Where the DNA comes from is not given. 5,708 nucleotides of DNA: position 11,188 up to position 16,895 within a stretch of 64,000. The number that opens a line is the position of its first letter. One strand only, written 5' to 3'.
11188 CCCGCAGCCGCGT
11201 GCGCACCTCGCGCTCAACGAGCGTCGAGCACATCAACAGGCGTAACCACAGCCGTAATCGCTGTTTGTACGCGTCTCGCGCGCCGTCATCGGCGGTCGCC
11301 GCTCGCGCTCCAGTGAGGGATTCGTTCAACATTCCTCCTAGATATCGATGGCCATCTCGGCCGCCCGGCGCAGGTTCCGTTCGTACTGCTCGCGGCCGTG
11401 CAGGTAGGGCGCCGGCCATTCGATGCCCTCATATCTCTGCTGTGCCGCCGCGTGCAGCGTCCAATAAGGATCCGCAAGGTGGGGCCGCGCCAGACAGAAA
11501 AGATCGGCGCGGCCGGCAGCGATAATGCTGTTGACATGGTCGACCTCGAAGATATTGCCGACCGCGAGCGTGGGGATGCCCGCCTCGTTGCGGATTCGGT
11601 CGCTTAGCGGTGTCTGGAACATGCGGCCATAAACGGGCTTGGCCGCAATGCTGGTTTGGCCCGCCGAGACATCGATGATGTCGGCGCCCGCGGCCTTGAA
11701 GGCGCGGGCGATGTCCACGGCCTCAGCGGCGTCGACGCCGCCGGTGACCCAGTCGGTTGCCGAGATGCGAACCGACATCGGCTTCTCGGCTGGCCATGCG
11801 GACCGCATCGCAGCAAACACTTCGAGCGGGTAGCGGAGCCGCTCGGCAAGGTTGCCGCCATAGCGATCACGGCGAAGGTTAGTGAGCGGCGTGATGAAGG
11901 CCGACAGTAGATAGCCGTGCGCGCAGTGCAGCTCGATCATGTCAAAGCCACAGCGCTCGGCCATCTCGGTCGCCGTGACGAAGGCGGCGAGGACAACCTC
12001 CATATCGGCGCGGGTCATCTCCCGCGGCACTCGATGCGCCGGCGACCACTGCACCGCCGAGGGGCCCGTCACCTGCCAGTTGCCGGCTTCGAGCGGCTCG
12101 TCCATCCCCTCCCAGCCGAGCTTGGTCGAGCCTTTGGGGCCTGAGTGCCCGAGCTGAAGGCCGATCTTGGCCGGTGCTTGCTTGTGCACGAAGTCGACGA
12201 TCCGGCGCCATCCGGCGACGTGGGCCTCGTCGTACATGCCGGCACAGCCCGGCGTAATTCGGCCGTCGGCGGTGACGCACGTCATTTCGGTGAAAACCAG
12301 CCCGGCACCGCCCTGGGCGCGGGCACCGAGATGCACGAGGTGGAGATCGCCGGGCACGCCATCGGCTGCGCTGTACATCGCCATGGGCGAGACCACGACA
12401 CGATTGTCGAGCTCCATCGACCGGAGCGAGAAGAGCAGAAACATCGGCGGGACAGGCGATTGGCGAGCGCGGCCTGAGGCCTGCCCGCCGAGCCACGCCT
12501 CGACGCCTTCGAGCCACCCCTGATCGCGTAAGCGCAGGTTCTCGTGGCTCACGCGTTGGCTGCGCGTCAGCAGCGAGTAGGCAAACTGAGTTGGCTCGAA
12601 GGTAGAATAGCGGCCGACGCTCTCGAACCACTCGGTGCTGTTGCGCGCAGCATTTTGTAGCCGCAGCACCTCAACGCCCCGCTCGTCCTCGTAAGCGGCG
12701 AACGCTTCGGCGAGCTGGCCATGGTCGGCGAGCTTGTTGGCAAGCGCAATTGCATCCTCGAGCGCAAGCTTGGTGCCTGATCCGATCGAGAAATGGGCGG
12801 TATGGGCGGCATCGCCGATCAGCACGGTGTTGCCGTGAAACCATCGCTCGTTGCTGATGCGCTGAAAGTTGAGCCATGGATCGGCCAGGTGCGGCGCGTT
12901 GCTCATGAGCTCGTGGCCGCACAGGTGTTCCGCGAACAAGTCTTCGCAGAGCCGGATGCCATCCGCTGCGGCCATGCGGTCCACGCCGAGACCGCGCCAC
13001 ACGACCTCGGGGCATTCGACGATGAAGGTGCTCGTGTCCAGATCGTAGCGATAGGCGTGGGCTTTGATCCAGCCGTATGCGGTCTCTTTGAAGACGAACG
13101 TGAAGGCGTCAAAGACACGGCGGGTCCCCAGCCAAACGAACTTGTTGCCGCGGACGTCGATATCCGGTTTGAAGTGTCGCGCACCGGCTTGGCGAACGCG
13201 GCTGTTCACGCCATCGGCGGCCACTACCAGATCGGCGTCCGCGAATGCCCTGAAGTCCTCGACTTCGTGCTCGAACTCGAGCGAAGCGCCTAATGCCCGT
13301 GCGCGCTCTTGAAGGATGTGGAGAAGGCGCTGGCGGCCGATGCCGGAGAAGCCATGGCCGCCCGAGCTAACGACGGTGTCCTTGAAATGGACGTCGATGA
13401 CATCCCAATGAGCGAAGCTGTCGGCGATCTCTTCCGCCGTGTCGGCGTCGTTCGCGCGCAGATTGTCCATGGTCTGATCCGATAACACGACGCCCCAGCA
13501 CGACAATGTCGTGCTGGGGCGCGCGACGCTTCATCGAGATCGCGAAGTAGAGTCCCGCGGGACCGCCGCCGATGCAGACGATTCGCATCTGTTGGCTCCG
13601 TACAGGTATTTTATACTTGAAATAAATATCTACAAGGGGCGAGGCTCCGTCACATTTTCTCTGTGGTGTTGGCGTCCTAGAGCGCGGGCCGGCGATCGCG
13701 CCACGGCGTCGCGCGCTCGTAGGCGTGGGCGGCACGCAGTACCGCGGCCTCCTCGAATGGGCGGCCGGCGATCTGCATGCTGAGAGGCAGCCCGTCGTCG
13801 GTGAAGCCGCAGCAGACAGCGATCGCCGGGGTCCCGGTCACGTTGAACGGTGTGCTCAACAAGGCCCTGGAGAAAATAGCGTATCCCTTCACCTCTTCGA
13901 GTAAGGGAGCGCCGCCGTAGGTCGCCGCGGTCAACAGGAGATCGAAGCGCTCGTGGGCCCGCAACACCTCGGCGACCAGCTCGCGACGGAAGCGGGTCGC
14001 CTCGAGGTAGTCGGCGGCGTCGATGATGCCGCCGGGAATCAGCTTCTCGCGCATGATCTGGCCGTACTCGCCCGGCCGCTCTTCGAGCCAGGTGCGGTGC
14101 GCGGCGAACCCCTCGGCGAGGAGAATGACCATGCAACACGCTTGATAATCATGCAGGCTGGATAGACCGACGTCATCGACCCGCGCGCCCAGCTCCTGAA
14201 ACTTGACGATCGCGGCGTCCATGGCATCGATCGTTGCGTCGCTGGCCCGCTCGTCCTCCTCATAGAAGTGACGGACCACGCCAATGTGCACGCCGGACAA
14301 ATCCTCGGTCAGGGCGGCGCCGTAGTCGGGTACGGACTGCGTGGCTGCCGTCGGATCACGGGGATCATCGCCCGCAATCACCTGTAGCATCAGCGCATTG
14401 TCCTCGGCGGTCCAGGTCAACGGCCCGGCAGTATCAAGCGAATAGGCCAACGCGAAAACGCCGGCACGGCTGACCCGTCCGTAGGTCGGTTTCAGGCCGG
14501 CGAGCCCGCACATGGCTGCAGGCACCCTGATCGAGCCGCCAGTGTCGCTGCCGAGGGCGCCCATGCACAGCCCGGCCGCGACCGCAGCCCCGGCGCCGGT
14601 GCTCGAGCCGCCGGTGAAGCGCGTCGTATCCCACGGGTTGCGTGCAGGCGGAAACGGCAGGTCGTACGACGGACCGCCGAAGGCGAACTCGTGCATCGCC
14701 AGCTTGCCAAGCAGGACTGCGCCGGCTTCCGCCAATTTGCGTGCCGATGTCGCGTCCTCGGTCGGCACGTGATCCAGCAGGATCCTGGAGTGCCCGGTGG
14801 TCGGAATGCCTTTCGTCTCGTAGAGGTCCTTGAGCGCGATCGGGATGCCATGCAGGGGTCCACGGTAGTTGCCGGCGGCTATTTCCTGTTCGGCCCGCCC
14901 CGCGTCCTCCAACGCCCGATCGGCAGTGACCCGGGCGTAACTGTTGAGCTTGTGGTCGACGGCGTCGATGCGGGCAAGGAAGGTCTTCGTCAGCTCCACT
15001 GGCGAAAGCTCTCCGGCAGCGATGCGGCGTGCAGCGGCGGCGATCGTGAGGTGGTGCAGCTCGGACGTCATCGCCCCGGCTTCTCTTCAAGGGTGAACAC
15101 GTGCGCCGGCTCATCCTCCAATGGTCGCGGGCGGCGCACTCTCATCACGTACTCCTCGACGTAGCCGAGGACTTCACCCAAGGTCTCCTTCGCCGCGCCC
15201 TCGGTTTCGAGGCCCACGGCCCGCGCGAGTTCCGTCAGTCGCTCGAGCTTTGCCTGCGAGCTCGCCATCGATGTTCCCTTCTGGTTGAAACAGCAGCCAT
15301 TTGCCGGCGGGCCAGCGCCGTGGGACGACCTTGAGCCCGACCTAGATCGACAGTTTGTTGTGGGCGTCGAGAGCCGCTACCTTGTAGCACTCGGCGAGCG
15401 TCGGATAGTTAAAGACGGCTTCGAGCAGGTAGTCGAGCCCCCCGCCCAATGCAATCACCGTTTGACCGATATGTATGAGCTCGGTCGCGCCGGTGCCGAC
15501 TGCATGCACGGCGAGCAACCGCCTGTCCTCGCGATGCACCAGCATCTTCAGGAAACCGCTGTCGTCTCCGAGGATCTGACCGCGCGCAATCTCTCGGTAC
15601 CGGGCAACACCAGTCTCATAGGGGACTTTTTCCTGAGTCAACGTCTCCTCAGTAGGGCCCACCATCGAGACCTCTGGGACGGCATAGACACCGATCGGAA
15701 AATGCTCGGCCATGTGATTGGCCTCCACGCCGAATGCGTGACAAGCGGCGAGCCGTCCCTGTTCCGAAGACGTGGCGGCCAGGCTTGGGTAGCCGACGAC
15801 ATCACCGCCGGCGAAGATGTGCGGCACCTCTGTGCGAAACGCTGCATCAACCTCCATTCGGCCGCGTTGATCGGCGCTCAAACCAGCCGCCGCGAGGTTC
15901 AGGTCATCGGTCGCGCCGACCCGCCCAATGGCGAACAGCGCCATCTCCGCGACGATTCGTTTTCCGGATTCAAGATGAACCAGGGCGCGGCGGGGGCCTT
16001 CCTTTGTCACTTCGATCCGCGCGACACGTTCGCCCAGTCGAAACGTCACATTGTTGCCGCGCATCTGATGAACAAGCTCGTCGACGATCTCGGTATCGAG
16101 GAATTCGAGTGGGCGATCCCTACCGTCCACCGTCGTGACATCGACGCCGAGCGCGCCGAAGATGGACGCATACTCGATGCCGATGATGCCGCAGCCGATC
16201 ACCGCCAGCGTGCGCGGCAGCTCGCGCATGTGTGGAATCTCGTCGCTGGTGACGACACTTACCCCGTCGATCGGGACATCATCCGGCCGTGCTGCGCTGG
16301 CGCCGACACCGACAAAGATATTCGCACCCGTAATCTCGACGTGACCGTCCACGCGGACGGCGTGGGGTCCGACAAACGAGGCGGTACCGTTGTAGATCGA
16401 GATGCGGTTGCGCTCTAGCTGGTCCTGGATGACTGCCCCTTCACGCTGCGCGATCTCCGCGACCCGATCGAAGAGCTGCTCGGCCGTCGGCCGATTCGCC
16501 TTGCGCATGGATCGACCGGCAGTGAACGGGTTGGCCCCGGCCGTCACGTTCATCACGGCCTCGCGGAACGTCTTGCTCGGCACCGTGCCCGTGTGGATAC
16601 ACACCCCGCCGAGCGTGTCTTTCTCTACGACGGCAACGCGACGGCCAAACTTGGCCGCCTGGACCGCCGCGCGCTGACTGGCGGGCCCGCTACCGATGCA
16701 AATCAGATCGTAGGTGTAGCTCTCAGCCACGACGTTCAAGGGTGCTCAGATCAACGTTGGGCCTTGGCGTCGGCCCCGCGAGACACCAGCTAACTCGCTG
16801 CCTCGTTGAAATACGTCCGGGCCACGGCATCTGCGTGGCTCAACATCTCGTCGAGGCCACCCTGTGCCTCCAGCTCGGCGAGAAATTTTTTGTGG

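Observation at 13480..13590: ACMR-like monooxygenase/reductase gene is broken at its 5' end exactly at a perfect 13-bp palindrome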

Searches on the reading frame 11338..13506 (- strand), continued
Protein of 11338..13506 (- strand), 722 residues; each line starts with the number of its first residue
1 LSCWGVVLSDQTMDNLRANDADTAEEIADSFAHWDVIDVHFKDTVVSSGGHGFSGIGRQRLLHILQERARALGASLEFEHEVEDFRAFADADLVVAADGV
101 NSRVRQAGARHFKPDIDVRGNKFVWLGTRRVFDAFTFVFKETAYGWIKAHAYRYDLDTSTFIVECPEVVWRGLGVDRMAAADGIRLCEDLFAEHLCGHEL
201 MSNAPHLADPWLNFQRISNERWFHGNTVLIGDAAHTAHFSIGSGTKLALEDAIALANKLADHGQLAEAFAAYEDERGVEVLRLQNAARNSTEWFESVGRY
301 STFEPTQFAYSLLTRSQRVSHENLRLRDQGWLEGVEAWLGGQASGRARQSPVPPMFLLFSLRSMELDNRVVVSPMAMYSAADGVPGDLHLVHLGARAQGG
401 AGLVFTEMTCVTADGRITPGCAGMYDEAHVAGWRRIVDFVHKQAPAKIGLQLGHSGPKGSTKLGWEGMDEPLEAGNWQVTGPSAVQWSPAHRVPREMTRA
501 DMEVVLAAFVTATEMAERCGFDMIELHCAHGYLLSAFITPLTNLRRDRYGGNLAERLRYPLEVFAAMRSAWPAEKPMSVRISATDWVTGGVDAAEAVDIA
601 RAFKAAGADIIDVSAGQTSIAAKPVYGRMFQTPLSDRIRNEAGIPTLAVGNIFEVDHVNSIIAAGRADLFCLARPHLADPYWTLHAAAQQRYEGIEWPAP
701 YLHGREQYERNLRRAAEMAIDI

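Call 16: find_encoding_contigs(protein=P0123, flank=10000, max_places=4)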
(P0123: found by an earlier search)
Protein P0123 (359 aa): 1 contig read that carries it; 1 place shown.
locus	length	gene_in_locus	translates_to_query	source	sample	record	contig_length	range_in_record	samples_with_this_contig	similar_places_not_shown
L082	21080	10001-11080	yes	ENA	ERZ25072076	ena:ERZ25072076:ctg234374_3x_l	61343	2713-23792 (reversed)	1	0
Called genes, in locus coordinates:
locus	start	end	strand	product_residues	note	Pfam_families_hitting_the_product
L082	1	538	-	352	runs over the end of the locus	-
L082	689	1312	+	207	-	PF00857:Isochorismatase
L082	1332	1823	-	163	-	PF13714:PEP_mutase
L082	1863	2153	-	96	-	PF13714:PEP_mutase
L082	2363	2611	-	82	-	-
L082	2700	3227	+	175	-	PF12697:Abhydrolase_6 (weak)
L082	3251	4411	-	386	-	PF02515:CoA_transf_3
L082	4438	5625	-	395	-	PF02515:CoA_transf_3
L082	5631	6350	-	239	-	PF01300:Sua5_yciO_yrdC (faint)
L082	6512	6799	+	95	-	PF03992:ABM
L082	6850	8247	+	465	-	PF03486:HI0933_like (faint), PF07992:Pyr_redox_2, PF12831:FAD_oxidored (weak), PF13738:Pyr_redox_3 (weak), PF00070:Pyr_redox, PF02852:Pyr_redox_dim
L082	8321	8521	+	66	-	-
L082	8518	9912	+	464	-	PF01425:Amidase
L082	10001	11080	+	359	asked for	PF01494:FAD_binding_3 (weak)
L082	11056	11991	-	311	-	PF12760:Zn_ribbon_IS1595, PF12762:DDE_Tnp_IS1595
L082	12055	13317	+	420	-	PF00724:Oxidored_FMN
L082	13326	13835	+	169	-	PF01047:MarR, PF12802:MarR_2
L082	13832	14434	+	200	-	PF00378:ECH_1, PF16113:ECH_2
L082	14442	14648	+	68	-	PF00378:ECH_1 (weak)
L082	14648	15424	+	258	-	PF02771:Acyl-CoA_dh_N, PF02770:Acyl-CoA_dh_M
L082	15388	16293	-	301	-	PF13276:HTH_21, PF00665:rve, PF13683:rve_3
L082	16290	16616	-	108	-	PF01527:HTH_Tnp_1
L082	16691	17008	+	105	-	PF00665:rve (weak), PF13683:rve_3, PF13333:rve_2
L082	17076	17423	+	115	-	PF13193:AMP-binding_C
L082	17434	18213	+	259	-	PF13279:4HBT_2 (faint), PF01042:Ribonuc_L-PSP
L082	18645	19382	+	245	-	PF00515:TPR_1 (faint), PF07719:TPR_2 (faint), PF13181:TPR_8 (faint), PF13414:TPR_11 (faint), PF13428:TPR_14 (faint), PF13432:TPR_16 (faint), PF14559:TPR_19 (faint)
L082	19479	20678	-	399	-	PF00872:Transposase_mut, PF10551:MULE (weak)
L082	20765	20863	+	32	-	-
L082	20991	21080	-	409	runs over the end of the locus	PF13439:Glyco_transf_4, PF13477:Glyco_trans_4_2, PF13579:Glyco_trans_4_4, PF00534:Glycos_transf_1, PF13692:Glyco_trans_1_4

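Call 17: find_encoding_contigs(protein=P0124, flank=3000, max_places=6)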
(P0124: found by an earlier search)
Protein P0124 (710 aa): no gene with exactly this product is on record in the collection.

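Call 18: find_encoding_contigs(protein=P0121, flank=10000, max_places=4)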
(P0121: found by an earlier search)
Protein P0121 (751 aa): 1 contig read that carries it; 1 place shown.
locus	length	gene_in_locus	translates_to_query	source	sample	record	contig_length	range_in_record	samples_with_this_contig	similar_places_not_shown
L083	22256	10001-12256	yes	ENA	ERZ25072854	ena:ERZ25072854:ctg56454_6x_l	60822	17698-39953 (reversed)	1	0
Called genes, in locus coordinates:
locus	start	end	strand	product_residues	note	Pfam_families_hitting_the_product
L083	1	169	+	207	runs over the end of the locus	PF00857:Isochorismatase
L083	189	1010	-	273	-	PF13714:PEP_mutase, PF00463:ICL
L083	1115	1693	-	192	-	-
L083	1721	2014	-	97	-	-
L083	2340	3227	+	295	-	PF00561:Abhydrolase_1, PF12146:Hydrolase_4 (weak), PF12697:Abhydrolase_6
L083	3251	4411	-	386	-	PF02515:CoA_transf_3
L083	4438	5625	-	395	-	PF02515:CoA_transf_3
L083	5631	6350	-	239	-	PF01300:Sua5_yciO_yrdC (weak)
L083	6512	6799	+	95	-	PF03992:ABM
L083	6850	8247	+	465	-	PF03486:HI0933_like (faint), PF07992:Pyr_redox_2, PF12831:FAD_oxidored (weak), PF13738:Pyr_redox_3 (faint), PF00070:Pyr_redox, PF02852:Pyr_redox_dim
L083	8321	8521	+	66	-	-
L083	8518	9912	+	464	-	PF01425:Amidase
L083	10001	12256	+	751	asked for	PF01494:FAD_binding_3 (weak), PF00724:Oxidored_FMN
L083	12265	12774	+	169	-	PF01047:MarR, PF12802:MarR_2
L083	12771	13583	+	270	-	PF00378:ECH_1, PF16113:ECH_2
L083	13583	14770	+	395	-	PF02771:Acyl-CoA_dh_N, PF02770:Acyl-CoA_dh_M, PF00441:Acyl-CoA_dh_1, PF08028:Acyl-CoA_dh_2, PF21343:ACAD9-ACADV_C (faint)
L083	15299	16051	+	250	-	PF00501:AMP-binding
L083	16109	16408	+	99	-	PF01527:HTH_Tnp_1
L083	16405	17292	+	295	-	PF13276:HTH_21, PF00665:rve, PF13683:rve_3, PF13333:rve_2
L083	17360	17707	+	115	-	PF13193:AMP-binding_C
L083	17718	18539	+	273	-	PF13279:4HBT_2 (weak), PF01042:Ribonuc_L-PSP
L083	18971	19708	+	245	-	PF13424:TPR_12 (faint), PF00515:TPR_1 (faint), PF07719:TPR_2 (faint), PF13181:TPR_8 (faint), PF13371:TPR_9 (faint), PF13414:TPR_11 (faint), PF13428:TPR_14 (faint), PF13432:TPR_16 (faint), +2 more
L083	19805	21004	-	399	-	PF00872:Transposase_mut, PF10551:MULE (weak)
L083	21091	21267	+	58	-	-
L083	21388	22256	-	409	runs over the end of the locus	PF13439:Glyco_transf_4, PF13477:Glyco_trans_4_2, PF13579:Glyco_trans_4_4, PF00534:Glycos_transf_1, PF13692:Glyco_trans_1_4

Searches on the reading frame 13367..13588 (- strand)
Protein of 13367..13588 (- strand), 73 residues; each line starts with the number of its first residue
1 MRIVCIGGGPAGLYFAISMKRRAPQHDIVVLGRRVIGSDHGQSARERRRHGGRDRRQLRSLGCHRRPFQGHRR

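Call 4: search_protein_families(library=ncbifam, proteins=[window:13367-13588:-])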
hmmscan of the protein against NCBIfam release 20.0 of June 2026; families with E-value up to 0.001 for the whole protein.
window:13367-13588:- (73 aa): 3 families
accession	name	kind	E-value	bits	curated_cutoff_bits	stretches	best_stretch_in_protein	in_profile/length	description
NF006101.0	PRK08255.1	equivalog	5.1e-12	44.7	1078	1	1-34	1-34/768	bifunctional salicylyl-CoA 5-hydroxylase/oxidoreductase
TIGR03329.1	Phn_aa_oxid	hypoth_equivalog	3.9e-05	22.6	632.8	1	3-39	27-63/460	putative aminophosphonate oxidoreductase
NF053547.1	violacein_VioD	equivalog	0.00015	20.7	620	1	3-33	2-32/372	flavin-dependent violacein biosynthesis monooxygenase VioD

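Call 5: search_protein_families(library=pfam, proteins=[window:13367-13588:-], max_evalue=0.1)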
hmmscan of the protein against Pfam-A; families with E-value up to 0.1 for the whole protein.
window:13367-13588:- (73 aa): 6 families
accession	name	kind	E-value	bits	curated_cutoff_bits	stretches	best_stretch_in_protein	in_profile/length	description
PF07992.20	Pyr_redox_2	-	0.00049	20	26.1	1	1-32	1-30/291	Pyridine nucleotide-disulphide oxidoreductase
PF13450.12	NAD_binding_8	-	0.0009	19.9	21.9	1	6-34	2-28/68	NAD(P)-binding Rossmann-like domain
PF13738.12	Pyr_redox_3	-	0.0046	16.7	30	1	5-37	2-33/305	Pyridine nucleotide-disulphide oxidoreductase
PF03486.20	HI0933_like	-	0.01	15.8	50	1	2-25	2-25/244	HI0933-like protein Rossmann domain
PF00070.33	Pyr_redox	-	0.02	15.9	22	1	2-36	1-35/82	Pyridine nucleotide-disulphide oxidoreductase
PF01946.23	Thi4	-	0.073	12.7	26.2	1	3-35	20-51/235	Thi4 family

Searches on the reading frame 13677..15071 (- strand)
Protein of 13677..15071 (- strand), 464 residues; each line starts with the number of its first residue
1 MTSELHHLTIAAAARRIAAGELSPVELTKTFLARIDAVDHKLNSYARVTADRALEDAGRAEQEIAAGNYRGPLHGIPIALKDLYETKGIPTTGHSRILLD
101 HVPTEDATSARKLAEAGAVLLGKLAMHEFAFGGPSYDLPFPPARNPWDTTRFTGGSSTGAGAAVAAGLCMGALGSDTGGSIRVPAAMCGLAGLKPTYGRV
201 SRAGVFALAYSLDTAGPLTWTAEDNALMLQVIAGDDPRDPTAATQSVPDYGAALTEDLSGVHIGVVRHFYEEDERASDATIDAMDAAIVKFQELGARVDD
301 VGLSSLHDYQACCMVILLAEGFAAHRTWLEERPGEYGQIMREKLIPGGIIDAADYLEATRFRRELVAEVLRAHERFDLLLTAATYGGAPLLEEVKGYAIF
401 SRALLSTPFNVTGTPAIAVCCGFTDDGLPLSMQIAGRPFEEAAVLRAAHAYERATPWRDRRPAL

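Call 4: search_protein_families(library=ncbifam, proteins=[window:13677-15071:-])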
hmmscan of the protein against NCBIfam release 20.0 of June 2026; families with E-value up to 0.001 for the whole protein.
window:13677-15071:- (464 aa): 26 families (the best 25 are shown)
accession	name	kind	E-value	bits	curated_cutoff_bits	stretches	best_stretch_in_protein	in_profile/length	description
NF006631.0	PRK09201.1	equivalog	9.6e-97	324.6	461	1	4-454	3-454/466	AtzE family amidohydrolase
TIGR02715.1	amido_AtzE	subfamily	5.4e-94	315.7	425.75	1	10-453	2-446/452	AtzE family amidohydrolase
NF004815.0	PRK06169.1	equivalog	7.7e-94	314.9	506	1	3-463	5-467/471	amidase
TIGR00132.1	gatA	equivalog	2.9e-93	313.1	481.1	2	17-327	5-310/466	Asp-tRNA(Asn)/Glu-tRNA(Gln) amidotransferase subunit GatA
NF005688.0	PRK07488.1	equivalog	2.2e-84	284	532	1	3-454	6-465/474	indoleacetamide hydrolase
NF006006.0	PRK08137.1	equivalog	6.8e-78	262.7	534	2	4-332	30-365/529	amidase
NF005460.0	PRK07056.1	subfamily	3.5e-77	260.3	447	1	5-454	5-452/457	amidase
NF005565.0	PRK07235.1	subfamily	6.8e-77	259.2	545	2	49-309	65-323/506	amidase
NF005686.0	PRK07486.1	subfamily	2.8e-75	253.9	465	1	4-463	10-481/486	amidase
NF005450.0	PRK07042.1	equivalog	8e-75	252.1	458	1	3-462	2-459/464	amidase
NF009119.0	PRK12470.1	equivalog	8.8e-72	242.6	498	1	3-463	4-460/462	amidase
NF004766.0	PRK06102.1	equivalog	3.1e-68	230.9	559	1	4-453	4-449/455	amidase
NF005687.0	PRK07487.1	subfamily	2.6e-65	221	428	1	2-454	2-455/468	amidase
NF004717.0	PRK06061.1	equivalog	8.9e-65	219.2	498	1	6-463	15-475/483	amidase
NF004816.0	PRK06170.1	equivalog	4.9e-62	210.2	503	1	3-301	7-307/493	amidase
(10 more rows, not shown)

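Call 32: find_homologous_proteins(query=window:13677-15071:-, max_evalue=1e-100)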
Query window:13677-15071:- (464 aa): 7172 proteins with E <= 1e-100 among 8000 candidates; the best 120 are listed.
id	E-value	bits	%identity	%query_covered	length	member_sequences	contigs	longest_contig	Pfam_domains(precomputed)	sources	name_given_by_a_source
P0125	0.0e+0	1028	99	100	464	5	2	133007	PF01425.27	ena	-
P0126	8.3e-220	749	73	100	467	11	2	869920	PF01425.27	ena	-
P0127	1.9e-204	698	66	100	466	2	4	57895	PF01425.27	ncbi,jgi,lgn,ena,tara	tara:strand:- start:476 stop:1876 length:1401 start_codon:yes stop_codon:yes gene_type:complete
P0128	2.6e-192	658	64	100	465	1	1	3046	PF01425.27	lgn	-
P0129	2.2e-180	619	61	98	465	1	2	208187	PF01425.27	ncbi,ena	-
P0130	5.0e-180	618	61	98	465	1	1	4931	PF01425.27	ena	-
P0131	2.4e-179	615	62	100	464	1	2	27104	PF01425.27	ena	-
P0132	2.7e-179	615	61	98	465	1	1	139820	PF01425.27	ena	-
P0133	7.6e-179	614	60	100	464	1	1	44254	PF01425.27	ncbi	-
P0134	3.8e-178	611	60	98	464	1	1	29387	PF01425.27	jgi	jgi:aspartyl-tRNA(Asn)/glutamyl-tRNA(Gln) amidotransferase subunit A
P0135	5.3e-178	611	61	98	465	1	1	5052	PF01425.27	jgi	jgi:aspartyl-tRNA(Asn)/glutamyl-tRNA(Gln) amidotransferase subunit A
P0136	6.3e-178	611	60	98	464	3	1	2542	PF01425.27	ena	-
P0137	6.5e-178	611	60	98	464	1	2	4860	PF01425.27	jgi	jgi:aspartyl-tRNA(Asn)/glutamyl-tRNA(Gln) amidotransferase subunit A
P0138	1.0e-177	610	60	98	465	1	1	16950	PF01425.27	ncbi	ncbi:MAG TPA: amidase [Stellaceae bacterium]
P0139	4.3e-177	608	60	98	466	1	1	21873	PF01425.27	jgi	jgi:aspartyl-tRNA(Asn)/glutamyl-tRNA(Gln) amidotransferase subunit A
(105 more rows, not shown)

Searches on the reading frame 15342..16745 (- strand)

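Call 30: search_protein_families(library=pfam, proteins=[window:15342-16745:-], max_evalue=0.00001)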
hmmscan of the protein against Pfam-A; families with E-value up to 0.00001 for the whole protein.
window:15342-16745:- (467 aa): 3 families
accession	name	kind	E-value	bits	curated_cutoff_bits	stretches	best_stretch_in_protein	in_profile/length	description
PF07992.20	Pyr_redox_2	-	5.8e-52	177.4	26.1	1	12-330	1-291/291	Pyridine nucleotide-disulphide oxidoreductase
PF02852.28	Pyr_redox_dim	-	4.6e-22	78.7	25.3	1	350-457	2-109/110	Pyridine nucleotide-disulphide oxidoreductase, dimerisation domain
PF00070.33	Pyr_redox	-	4.2e-18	66.1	22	1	180-250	2-72/82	Pyridine nucleotide-disulphide oxidoreductase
